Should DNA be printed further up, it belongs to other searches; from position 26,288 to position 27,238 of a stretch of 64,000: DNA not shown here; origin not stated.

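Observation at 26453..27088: Phage-encoded ECF-like sigma factor and a 17-nt motif shared by two late-operon control regions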

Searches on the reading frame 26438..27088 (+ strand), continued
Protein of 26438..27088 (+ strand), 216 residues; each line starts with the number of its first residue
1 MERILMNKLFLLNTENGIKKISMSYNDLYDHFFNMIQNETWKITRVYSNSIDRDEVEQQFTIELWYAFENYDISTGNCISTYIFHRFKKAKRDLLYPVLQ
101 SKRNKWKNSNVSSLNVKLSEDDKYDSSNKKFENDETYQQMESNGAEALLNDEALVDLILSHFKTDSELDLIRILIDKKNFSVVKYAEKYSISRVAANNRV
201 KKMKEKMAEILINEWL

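Call 62: search_dna_similar(query=window:26453-27085:+, collection=plasmids, mode=protein, max_evalue=0.01, max_rows=30)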
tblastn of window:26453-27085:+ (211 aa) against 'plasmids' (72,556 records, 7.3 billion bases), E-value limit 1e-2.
Records with a match: 41; places in all: 41; records where one place covers at least 80% of the query: 40.
Best place of each record, by identity: <60% 41.
By first word of the organism name: Bacillus 41.
By predicted mobility (MOB-suite, as given by PLSDB): non-mobilizable 41.
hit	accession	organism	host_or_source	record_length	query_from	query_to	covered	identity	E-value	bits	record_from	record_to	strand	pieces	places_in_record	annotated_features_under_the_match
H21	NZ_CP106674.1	Bacillus subtilis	cell culture,soil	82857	11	211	95%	29.2%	3e-18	89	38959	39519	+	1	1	sigma factor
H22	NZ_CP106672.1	Bacillus subtilis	cell culture,soil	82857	11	211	95%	29.2%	3e-18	89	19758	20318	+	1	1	sigma factor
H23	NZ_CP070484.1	Bacillus sp. LJBS06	mixed culture,soil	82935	11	211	95%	29.2%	3e-18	89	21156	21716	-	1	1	sigma factor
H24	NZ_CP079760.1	Bacillus sp. LJBS17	mixed culture,soil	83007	11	211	95%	29.2%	3e-18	89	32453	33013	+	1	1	sigma factor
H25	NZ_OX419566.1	Bacillus subtilis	garden soil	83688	11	211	95%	29.2%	3e-18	89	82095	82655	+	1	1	sigma factor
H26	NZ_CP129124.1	Bacillus subtilis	Sediment,river sediment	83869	11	211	95%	29.2%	3e-18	89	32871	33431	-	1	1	sigma factor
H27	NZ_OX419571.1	Bacillus subtilis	vegetable plot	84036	11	211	95%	29.2%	3e-18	89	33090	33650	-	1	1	sigma factor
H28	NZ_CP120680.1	Bacillus subtilis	cell culture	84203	11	211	95%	29.2%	3e-18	89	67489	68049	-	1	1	sigma factor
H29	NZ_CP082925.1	Bacillus subtilis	soil,soil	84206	11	211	95%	29.2%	3e-18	89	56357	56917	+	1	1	sigma factor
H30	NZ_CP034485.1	Bacillus subtilis subsp. subtilis NCIB 3610 = ATCC 6051 = ...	single cell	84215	11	211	95%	29.2%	3e-18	89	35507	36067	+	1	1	sigma factor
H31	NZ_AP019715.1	Bacillus subtilis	-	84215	11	211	95%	29.2%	3e-18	89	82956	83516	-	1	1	sigma factor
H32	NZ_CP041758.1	Bacillus sp. KBS0812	environmental isolate,soil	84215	11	211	95%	29.2%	3e-18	89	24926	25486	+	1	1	sigma factor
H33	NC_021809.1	Bacillus subtilis subsp. subtilis NCIB 3610 = ATCC 6051 = ...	-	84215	11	211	95%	29.2%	3e-18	89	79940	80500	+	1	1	sigma factor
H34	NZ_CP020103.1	Bacillus subtilis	-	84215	11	211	95%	29.2%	3e-18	89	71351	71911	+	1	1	sigma factor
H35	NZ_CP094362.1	Bacillus subtilis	bacterial culture,soil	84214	11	211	95%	29.2%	3e-18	89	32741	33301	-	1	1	sigma factor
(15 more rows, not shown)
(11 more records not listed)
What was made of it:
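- On SigN (ZpdN) family: tblastn gives 29% identity, 95% coverage, E=3e-18 (call 62).
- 29% identity over 95% coverage, E=3e-18 (call 62).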

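Call 64: get_annotated_region(hit=H33, flank=1500)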
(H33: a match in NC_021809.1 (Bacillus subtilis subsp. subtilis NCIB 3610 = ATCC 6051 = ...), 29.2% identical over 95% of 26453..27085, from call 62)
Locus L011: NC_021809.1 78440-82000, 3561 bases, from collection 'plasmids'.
description: Bacillus subtilis subsp. subtilis NCIB 3610 = ATCC 6051 = DSM 10 plasmid pBS32, complete sequence
organism: Bacillus subtilis subsp. subtilis NCIB 3610 = ATCC 6051 = DSM 10 (NCBI taxid 535026)
taxonomy: Bacteria; Bacillota; Bacilli; Bacillales; Bacillaceae; Bacillus; Bacillus subtilis; Bacillus subtilis subsp. subtilis NCIB 3610 = ATCC 6051 = DSM 10
host: -; source: -; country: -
typing (MOB-suite, as given by PLSDB): non-mobilizable; replicon rep_cluster_1454
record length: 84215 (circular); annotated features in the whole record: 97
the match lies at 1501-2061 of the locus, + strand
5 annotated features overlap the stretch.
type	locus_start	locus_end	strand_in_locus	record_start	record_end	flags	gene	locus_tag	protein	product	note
CDS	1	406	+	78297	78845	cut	-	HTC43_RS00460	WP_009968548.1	guanylate kinase/L-type calcium channel region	-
CDS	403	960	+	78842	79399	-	-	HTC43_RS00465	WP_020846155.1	RusA family crossover junction endodeoxyribonuclease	GO:0006310 - DNA recombination [Evidence IEA]; GO:0006281 - DNA repair [Evidence IEA]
CDS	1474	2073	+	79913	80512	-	-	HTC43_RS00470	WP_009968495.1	sigma factor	GO:0006352 - DNA-templated transcription initiation [Evidence IEA]; GO:0006355 - regulation of DNA-templated ...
CDS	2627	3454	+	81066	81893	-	-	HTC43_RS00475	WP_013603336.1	actin like filament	-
CDS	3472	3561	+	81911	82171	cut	-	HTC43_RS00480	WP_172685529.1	hypothetical protein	-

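Call 98: find_encoding_contigs(protein=P0004, flank=10000, max_places=2)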
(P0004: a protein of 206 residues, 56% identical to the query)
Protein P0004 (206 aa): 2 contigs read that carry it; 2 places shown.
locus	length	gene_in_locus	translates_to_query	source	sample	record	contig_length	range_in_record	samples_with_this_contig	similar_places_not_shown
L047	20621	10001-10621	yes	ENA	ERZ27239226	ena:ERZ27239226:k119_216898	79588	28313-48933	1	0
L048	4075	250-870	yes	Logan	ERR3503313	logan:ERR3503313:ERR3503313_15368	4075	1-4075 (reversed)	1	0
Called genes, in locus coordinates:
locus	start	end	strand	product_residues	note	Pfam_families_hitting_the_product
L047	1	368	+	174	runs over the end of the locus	PF00075:RNase_H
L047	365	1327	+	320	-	PF26334:Gtf3_N, PF26337:Gtf3_C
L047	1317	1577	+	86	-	-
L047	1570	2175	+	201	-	PF00265:TK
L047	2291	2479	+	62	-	-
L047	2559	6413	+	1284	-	PF02811:PHP, PF07733:DNA_pol3_alpha, PF17657:DNA_pol3_finger, PF14579:HHH_6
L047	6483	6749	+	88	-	-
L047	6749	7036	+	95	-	-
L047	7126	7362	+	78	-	PF11195:Tad2-like (weak)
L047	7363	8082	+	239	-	PF00692:dUTPase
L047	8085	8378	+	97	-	-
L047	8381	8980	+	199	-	PF00625:Guanylate_kin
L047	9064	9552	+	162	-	-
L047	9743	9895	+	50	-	-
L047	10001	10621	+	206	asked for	-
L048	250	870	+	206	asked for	-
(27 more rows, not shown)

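Call 99: find_encoding_contigs(protein=P0002, flank=10000, max_places=2)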
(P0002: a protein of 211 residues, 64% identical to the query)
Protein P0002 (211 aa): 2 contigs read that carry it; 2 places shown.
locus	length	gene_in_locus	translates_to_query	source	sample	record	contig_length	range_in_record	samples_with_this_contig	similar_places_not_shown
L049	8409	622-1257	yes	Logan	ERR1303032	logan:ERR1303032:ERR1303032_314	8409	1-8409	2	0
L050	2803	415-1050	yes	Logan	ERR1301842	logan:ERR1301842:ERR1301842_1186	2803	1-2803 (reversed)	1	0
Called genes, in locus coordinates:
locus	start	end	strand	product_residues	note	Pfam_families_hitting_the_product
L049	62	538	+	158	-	-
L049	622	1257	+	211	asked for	-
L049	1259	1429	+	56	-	-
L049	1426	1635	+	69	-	-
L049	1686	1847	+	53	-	-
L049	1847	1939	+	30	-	-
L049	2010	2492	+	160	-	-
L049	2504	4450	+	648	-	PF02518:HATPase_c (weak), PF00204:DNA_gyraseB, PF01751:Toprim, PF00986:DNA_gyraseB_C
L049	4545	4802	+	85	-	-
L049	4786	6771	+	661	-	PF00521:DNA_topoisoIV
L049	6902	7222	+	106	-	-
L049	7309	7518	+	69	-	-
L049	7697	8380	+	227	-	-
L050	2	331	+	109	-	?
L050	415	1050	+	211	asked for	-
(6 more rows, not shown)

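Call 108: find_related_loci(query=A9, collection=viral_contigs, flank=3000)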
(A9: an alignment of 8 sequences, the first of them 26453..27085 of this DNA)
Query A9 (211 aa) in viral_contigs; peptide patterns used: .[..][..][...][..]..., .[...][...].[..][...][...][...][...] (x = any residue, [..] = any of these).
118 stretches matched a pattern; 10 encode a relative of the query (tblastn E <= 1e-3); 10 distinct loci.
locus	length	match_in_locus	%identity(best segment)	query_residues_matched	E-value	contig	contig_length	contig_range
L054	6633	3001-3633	100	1-211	2e-140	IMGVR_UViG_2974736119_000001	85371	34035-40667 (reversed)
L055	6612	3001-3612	53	1-206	2e-64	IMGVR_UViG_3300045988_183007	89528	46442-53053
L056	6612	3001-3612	53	1-206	4e-64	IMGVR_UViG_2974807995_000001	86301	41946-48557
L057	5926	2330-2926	38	3-206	2e-41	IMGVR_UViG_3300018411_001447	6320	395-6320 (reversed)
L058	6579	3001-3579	32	9-211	1e-26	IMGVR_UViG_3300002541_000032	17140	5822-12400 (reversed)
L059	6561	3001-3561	29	11-211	7e-25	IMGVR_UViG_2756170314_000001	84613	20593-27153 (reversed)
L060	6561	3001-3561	29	11-211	7e-25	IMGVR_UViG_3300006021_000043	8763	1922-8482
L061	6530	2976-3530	30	14-211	4e-21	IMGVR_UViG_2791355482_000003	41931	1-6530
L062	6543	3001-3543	29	18-211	2e-20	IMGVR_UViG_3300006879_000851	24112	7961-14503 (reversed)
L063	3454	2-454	30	47-211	2e-18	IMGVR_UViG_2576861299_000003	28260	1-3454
